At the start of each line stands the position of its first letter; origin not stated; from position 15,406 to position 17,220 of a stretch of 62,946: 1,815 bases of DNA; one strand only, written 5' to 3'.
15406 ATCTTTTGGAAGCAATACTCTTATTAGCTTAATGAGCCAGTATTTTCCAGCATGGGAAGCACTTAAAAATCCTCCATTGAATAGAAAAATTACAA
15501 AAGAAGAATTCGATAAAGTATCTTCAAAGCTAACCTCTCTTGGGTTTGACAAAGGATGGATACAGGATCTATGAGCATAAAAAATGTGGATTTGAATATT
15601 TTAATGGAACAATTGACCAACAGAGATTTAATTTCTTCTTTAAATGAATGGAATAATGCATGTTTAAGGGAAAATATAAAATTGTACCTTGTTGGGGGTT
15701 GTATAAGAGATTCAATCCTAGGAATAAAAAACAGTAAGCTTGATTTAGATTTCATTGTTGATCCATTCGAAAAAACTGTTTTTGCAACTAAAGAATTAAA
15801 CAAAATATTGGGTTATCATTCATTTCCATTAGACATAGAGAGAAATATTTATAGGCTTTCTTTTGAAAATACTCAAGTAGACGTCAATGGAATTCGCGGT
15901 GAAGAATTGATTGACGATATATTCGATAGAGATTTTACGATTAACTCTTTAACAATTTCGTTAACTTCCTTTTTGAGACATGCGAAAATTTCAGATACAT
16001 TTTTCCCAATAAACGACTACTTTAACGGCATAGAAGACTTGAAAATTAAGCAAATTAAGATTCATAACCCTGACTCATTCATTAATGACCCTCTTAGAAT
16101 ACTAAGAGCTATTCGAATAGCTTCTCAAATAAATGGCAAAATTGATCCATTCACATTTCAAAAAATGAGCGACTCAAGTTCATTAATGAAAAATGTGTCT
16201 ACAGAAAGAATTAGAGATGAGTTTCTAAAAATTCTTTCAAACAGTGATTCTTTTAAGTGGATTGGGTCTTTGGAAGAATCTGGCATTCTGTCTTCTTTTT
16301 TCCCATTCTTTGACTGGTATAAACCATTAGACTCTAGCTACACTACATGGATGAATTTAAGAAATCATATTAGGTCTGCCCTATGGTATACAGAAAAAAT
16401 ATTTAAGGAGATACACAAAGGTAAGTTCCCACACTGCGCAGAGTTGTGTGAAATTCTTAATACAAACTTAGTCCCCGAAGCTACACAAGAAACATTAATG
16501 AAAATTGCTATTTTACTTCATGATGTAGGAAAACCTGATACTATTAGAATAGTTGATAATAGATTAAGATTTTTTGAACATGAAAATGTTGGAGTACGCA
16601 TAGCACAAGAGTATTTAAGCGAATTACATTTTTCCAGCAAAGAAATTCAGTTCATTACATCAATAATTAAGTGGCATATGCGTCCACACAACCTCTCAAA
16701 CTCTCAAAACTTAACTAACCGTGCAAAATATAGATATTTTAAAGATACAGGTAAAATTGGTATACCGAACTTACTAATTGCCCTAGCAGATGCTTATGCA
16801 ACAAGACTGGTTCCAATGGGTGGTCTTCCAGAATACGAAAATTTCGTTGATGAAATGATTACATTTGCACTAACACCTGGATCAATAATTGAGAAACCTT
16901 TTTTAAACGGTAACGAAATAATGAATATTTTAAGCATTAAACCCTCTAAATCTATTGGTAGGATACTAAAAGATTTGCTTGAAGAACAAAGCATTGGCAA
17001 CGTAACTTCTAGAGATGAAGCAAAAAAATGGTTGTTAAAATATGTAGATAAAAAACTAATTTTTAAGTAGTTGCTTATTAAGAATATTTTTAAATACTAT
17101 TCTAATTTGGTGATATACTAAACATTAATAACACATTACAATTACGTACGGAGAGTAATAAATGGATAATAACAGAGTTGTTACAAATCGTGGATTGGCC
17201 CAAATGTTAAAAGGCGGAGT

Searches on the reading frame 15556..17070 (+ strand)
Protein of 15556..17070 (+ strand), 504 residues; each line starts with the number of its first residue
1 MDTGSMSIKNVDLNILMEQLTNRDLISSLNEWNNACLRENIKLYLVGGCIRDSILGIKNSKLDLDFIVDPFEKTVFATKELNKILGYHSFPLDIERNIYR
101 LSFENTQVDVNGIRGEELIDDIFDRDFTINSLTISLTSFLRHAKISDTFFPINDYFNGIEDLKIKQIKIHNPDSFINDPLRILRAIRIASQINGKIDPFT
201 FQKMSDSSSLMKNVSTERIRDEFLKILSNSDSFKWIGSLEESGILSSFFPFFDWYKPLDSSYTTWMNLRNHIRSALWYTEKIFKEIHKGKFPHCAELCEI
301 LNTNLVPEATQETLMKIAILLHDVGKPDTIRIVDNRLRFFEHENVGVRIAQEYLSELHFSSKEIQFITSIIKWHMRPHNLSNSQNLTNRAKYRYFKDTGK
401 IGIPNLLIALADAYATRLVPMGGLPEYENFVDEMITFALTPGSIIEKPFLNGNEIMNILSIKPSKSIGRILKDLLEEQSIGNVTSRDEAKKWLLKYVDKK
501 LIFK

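Call 60: search_protein_families(library=pfam, proteins=[window:15556-17070:+], max_evalue=0.00001)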
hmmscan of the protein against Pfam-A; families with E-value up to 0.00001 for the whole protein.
window:15556-17070:+ (504 aa): 3 families
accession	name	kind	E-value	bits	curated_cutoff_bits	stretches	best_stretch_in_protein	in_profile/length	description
PF12627.12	PolyA_pol_RNAbd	-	2.7e-14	53.1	22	1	195-253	3-61/64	Probable RNA and SrmB- binding site of polymerase A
PF01743.26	PolyA_pol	-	1.7e-13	51.4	23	1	43-167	1-125/126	Poly A polymerase head domain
PF01966.28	HD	-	8e-09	36.2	22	1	295-415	13-114/116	HD domain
